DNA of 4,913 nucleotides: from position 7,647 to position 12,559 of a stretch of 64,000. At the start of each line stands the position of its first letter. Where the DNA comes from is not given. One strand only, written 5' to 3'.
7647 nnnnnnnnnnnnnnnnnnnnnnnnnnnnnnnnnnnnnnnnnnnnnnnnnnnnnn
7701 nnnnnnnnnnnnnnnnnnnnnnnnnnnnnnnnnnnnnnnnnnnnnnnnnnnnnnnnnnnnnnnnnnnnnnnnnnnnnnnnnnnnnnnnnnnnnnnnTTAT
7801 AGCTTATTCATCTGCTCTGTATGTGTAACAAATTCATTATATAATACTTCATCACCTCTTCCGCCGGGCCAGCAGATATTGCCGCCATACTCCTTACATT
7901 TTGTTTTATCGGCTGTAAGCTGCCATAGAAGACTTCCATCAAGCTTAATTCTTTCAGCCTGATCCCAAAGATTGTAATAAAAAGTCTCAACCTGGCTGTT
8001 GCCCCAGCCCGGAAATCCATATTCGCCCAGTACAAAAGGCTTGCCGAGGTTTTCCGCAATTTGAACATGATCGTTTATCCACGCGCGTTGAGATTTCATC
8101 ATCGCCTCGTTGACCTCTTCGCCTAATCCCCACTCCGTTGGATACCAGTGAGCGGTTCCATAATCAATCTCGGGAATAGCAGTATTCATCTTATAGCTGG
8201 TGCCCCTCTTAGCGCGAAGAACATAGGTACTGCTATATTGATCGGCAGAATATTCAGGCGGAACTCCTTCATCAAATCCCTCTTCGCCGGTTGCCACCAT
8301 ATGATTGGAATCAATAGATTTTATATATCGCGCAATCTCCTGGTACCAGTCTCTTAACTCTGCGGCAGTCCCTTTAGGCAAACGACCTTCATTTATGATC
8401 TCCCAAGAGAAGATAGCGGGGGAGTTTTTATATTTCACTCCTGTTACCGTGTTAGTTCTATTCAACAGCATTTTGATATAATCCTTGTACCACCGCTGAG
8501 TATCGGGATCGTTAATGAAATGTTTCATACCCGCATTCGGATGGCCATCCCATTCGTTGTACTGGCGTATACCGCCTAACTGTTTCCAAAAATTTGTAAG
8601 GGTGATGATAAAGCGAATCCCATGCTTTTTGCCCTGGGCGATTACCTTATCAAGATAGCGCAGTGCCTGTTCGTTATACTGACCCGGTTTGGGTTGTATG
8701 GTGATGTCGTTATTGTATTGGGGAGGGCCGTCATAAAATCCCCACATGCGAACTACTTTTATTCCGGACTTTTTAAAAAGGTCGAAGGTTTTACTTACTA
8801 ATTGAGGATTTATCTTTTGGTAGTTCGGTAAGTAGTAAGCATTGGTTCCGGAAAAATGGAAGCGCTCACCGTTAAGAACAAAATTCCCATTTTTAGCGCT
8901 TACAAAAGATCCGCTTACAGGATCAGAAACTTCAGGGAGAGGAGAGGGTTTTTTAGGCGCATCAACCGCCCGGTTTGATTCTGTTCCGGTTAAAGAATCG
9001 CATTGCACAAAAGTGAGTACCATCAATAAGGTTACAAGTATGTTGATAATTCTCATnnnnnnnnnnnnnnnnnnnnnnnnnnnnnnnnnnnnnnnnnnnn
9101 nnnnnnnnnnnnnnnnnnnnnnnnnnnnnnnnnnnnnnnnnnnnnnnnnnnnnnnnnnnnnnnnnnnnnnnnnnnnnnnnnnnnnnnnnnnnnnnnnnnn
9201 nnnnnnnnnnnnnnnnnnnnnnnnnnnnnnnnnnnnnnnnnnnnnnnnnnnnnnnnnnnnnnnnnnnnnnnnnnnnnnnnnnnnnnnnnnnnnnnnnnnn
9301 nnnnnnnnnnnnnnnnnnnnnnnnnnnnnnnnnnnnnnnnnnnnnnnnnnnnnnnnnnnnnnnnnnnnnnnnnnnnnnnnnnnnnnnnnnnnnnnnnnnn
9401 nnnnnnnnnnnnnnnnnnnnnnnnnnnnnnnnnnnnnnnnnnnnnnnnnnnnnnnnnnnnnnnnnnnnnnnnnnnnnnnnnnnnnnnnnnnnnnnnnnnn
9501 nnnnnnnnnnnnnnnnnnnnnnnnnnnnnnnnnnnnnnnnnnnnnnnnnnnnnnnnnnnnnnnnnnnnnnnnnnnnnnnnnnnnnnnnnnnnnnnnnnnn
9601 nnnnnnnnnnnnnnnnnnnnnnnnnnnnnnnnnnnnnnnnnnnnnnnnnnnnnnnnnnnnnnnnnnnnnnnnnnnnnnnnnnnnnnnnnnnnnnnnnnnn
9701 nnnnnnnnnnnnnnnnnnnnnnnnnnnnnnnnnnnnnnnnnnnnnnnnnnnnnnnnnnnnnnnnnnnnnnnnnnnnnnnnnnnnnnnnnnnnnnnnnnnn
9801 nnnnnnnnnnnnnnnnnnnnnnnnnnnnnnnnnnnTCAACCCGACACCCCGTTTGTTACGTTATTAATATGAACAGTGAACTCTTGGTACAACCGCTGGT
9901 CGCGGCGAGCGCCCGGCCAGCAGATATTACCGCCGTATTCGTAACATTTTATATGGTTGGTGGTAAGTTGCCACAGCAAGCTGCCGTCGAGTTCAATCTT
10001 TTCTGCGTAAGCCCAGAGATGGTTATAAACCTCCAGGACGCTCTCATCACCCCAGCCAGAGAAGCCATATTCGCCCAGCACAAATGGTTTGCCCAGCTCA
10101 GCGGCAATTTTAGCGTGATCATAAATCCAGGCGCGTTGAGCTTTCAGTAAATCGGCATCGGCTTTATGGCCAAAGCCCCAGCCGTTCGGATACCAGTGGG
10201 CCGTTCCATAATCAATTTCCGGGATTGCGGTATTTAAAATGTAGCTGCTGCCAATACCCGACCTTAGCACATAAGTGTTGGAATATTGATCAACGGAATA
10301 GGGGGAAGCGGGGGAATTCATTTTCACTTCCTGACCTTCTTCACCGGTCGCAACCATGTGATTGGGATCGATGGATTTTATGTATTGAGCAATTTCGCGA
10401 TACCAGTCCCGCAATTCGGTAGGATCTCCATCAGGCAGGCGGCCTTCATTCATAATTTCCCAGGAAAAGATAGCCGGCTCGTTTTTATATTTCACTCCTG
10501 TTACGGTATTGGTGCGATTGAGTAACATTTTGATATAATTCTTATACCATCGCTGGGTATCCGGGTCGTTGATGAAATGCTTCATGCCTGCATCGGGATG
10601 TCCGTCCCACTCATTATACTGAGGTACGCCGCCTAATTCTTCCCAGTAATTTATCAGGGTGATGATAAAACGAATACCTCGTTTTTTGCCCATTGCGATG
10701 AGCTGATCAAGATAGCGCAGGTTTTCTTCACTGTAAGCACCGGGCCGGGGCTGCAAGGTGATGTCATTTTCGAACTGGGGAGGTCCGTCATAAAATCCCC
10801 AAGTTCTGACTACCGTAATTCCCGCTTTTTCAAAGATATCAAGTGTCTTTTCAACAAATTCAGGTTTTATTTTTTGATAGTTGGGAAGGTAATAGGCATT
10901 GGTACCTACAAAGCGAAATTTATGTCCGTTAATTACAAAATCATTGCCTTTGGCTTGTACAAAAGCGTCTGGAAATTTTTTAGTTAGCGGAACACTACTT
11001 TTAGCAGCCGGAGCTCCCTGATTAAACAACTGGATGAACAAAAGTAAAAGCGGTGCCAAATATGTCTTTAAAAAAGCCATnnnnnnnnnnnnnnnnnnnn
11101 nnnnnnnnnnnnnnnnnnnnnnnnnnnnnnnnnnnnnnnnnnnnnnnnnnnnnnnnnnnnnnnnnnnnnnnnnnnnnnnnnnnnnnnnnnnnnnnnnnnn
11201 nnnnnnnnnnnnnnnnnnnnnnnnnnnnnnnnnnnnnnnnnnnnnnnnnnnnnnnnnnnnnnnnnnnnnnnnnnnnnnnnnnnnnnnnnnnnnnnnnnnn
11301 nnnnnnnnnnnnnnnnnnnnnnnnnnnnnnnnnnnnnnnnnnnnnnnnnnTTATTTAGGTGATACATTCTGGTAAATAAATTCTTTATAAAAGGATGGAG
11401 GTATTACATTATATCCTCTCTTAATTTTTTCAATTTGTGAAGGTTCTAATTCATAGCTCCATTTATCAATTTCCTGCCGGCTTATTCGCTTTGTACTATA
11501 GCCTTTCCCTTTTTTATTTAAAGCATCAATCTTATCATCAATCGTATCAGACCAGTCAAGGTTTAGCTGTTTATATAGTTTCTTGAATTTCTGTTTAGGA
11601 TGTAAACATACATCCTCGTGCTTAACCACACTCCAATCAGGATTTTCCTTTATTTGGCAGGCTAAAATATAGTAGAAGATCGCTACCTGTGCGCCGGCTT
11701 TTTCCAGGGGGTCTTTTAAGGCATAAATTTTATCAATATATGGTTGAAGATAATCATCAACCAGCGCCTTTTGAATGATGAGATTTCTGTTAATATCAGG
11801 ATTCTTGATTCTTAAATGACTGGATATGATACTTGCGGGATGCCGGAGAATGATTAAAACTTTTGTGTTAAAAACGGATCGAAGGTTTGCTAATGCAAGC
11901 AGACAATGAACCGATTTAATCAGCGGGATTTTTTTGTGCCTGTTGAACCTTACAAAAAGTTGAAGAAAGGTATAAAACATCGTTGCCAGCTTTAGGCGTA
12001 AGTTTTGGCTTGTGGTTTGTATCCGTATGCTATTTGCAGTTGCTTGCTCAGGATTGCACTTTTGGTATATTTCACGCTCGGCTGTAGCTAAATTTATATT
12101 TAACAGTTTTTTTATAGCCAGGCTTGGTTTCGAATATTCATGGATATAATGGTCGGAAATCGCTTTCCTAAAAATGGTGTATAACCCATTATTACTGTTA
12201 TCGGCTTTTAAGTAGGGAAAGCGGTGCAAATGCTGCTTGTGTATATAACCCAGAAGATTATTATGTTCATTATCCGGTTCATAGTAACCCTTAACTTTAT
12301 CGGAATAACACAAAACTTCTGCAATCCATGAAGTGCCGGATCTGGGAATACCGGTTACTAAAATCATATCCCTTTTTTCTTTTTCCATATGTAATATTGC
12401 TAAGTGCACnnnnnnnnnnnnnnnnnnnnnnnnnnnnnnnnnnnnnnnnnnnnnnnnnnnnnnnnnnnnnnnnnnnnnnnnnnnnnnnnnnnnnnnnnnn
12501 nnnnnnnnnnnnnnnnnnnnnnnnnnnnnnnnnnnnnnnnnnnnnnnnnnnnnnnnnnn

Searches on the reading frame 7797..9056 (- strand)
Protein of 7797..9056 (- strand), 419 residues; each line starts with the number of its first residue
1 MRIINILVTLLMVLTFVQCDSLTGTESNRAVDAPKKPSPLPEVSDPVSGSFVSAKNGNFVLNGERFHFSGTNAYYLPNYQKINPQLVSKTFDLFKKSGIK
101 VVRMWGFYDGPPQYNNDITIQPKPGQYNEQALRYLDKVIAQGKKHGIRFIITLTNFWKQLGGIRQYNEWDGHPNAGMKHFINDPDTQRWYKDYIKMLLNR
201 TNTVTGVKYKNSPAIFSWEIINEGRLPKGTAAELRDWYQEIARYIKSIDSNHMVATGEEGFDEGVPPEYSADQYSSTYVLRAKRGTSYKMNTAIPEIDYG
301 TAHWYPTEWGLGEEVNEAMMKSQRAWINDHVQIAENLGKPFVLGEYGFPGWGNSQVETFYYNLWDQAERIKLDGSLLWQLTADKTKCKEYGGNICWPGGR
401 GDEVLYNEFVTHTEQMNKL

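Call 29: search_protein_families(library=pfam, proteins=[window:7797-9056:-], max_evalue=0.001)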
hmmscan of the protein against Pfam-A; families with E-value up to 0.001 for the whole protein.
window:7797-9056:- (419 aa): 2 families
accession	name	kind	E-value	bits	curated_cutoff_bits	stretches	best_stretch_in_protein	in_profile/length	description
PF00150.24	Cellulase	-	3.1e-11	43.7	23.5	1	65-353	7-243/272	Cellulase (glycosyl hydrolase family 5)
PF02836.23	Glyco_hydro_2_C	-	6.5e-06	25.9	21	0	197-398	110-262/302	Glycosyl hydrolases family 2, TIM barrel domain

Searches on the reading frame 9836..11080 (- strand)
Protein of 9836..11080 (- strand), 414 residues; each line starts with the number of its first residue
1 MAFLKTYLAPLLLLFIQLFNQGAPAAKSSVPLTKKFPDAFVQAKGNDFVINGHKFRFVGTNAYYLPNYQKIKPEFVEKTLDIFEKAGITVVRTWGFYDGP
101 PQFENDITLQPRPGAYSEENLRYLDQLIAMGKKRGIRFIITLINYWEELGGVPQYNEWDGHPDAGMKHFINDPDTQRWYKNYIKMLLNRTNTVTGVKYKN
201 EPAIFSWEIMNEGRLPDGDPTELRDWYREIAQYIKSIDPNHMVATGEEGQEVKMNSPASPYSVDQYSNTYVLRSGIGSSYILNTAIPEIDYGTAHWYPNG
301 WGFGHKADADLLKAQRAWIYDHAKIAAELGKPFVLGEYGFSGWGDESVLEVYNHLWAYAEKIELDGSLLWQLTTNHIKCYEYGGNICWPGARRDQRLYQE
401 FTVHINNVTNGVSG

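Call 29: search_protein_families(library=pfam, proteins=[window:9836-11080:-], max_evalue=0.001)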
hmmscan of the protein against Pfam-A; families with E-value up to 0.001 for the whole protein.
window:9836-11080:- (414 aa): 2 families
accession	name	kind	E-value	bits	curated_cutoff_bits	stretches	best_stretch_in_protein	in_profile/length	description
PF00150.24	Cellulase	-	2e-09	37.8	23.5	1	75-373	22-269/272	Cellulase (glycosyl hydrolase family 5)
PF02836.23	Glyco_hydro_2_C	-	1.4e-05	24.9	21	1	186-381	110-252/302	Glycosyl hydrolases family 2, TIM barrel domain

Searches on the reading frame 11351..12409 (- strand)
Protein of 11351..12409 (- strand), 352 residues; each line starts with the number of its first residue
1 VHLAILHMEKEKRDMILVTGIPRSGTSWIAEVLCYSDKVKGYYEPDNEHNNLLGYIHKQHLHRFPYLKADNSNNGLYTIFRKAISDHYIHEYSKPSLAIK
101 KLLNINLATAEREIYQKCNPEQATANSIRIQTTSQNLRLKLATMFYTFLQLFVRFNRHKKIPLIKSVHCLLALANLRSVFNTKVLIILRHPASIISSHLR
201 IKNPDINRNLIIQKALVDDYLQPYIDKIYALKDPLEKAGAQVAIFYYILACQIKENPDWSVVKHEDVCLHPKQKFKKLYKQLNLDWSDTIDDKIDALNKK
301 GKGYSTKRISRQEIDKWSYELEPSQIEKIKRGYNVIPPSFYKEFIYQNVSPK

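Call 29: search_protein_families(library=pfam, proteins=[window:11351-12409:-], max_evalue=0.001)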
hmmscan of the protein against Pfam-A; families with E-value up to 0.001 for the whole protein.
window:11351-12409:- (352 aa): 2 families
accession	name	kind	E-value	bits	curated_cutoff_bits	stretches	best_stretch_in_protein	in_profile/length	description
PF13469.12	Sulfotransfer_3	-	4.7e-09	37.3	27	1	16-288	2-216/216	Sulfotransferase family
PF00685.33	Sulfotransfer_1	-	3.7e-06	27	22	1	14-333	2-247/255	Sulfotransferase domain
